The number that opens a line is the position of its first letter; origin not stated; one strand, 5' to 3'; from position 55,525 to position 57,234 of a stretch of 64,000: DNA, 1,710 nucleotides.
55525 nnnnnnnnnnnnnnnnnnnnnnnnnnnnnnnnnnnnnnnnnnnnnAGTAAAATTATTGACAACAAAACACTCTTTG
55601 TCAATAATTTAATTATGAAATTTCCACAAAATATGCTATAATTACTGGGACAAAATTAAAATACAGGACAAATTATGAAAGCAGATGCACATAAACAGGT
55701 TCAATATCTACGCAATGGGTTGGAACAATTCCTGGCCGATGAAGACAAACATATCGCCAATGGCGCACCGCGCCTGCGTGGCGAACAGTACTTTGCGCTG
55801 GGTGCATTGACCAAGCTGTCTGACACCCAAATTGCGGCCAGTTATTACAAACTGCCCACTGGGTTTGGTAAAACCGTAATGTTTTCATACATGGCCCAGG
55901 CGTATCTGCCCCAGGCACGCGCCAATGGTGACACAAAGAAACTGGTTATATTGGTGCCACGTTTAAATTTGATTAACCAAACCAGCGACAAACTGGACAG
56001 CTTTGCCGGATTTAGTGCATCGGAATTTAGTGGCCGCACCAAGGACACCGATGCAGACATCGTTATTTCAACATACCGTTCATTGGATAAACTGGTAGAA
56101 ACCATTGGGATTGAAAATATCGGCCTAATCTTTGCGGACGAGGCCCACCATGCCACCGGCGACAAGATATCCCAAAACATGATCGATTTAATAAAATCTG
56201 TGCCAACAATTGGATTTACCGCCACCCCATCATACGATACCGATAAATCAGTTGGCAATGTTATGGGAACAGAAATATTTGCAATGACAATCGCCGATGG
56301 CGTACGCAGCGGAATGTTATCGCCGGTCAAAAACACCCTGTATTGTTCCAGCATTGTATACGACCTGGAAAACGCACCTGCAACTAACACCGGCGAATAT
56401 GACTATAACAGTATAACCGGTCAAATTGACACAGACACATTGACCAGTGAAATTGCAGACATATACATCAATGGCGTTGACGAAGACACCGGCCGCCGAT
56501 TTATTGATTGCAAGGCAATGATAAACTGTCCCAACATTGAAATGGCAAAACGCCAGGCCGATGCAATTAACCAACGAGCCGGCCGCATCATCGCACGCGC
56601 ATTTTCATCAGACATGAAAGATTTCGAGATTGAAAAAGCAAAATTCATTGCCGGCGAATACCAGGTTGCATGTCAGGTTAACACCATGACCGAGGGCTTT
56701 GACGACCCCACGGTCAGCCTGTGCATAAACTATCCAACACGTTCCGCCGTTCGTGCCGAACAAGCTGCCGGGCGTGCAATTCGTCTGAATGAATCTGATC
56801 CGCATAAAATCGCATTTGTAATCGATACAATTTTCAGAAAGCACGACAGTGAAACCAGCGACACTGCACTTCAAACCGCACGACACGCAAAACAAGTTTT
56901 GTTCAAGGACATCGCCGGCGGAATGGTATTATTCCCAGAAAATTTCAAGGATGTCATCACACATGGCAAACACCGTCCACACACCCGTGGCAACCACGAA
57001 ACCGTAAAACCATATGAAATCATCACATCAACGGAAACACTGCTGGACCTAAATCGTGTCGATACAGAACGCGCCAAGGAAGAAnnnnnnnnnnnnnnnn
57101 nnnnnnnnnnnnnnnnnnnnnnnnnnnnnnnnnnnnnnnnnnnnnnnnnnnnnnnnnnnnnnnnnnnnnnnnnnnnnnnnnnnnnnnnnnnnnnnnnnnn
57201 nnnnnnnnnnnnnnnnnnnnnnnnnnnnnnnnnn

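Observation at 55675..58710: SF2 helicase carrying an array of seven ~70-aa HTH-like repeats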

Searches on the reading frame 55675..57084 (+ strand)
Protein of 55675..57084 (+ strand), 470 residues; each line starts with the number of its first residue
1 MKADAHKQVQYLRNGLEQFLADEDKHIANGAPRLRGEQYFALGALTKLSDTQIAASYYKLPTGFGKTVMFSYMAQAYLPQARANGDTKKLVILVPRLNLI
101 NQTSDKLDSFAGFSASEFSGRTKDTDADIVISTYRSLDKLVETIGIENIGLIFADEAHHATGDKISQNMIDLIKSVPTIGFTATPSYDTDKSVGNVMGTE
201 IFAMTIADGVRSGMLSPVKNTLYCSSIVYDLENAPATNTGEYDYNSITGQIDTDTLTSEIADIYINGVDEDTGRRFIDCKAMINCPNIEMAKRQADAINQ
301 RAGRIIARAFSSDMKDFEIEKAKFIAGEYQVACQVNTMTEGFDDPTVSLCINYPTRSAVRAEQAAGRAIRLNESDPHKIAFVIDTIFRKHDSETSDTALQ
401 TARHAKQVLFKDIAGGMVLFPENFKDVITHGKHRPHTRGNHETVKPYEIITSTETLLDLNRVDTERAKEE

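Call 39: search_dna_similar(query=window:55675-57084:+, collection=phages, mode=protein, max_evalue=0.00001)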
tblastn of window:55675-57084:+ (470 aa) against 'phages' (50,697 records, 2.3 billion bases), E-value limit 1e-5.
Records with a match: 225; places in all: 225; records where one place covers at least 80% of the query: 5.
Best place of each record, by identity: <60% 225.
By first word of the organism name: Streptococcus 56; Vibrio 30; Streptomyces 15; Pseudomonas 14; Listeria 13; Gordonia 11; Flavobacterium 11; Bacteriophage 7; Paenibacillus 7; Lactobacillus 6; and 27 more.
By host as written in the record: - 27; Gordonia terrae 3612 10; Vibrio lentus 9; Pseudomonas aeruginosa 6; Streptomyces griseus subsp. griseus ATCC 10137 6; Listeria monocytogenes 5; Streptomyces griseus ATCC 10137 5; Flavobacterium sp. LMO8 5; and 115 more.
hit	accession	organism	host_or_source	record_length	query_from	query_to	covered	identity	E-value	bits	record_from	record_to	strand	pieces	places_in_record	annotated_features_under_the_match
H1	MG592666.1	Vibrio phage 2.096.O._10N.286.48.B5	Shewanella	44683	60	456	84%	23.9%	5e-12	74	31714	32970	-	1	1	helicase superfamily 1/2 ATP-binding domain protein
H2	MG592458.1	Vibrio phage 1.083.O._10N.286.52.B9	Shewanella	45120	60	456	84%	23.9%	2e-11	73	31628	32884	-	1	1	helicase superfamily 1/2 ATP-binding domain protein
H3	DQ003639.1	Listeria phage B025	Listeria monocytogenes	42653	54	454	85%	23.5%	4e-9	65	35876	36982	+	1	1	gp58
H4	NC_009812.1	Listeria phage B025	Listeria monocytogenes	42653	54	454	85%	23.5%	4e-9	65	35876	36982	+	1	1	DNA helicase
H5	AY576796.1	Actinoplanes phage phiAsp2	-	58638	34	391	76%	25.7%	9e-15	83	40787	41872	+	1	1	pas53: Pas53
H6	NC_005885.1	Actinoplanes phage phiAsp2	Actinoplanes sp. SN223/29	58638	34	391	76%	25.7%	9e-15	83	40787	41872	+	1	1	DNA helicase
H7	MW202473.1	Caudoviricetes sp.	Manatee Spring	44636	33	374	73%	26.6%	1e-13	79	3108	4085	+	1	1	type I site specific restriction modification protein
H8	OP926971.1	Listeria phage FHC15313-PLM26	Listeria monocytogenes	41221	54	454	85%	22.5%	1e-8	64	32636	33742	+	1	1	DEAD/DEAH box helicase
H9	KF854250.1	Vibrio phage VP_EVC_2013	Vibrio parahaemolyticus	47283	35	395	77%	24.7%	2e-6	57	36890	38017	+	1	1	record has no annotation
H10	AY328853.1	Vibrio phage VP16C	-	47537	35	395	77%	24.7%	2e-6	57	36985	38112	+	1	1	orf45C: putative helicase | orf44C: hypothetical protein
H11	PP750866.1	Streptomyces phage Geonosis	Streptomyces griseus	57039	34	391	76%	24.8%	7e-14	81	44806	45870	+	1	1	DNA helicase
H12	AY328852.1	Vibrio phage VP16T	-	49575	40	401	77%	24.5%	3e-6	56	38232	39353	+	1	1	orf44T: hypothetical protein | orf43T: hypothetical protein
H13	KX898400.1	Pseudomonas phage JG054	Pseudomonas aeruginosa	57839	35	384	74%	25.3%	1e-7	61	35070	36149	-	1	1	putative superfamily II DNA helicase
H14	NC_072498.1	Pseudomonas phage JG054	Pseudomonas aeruginosa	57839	35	384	74%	25.3%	1e-7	61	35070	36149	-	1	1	putative superfamily II DNA helicase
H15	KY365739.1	Streptomyces phage BabyGotBac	Streptomyces griseus ATCC 10137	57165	34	391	76%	24.7%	3e-13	78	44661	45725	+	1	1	DNA helicase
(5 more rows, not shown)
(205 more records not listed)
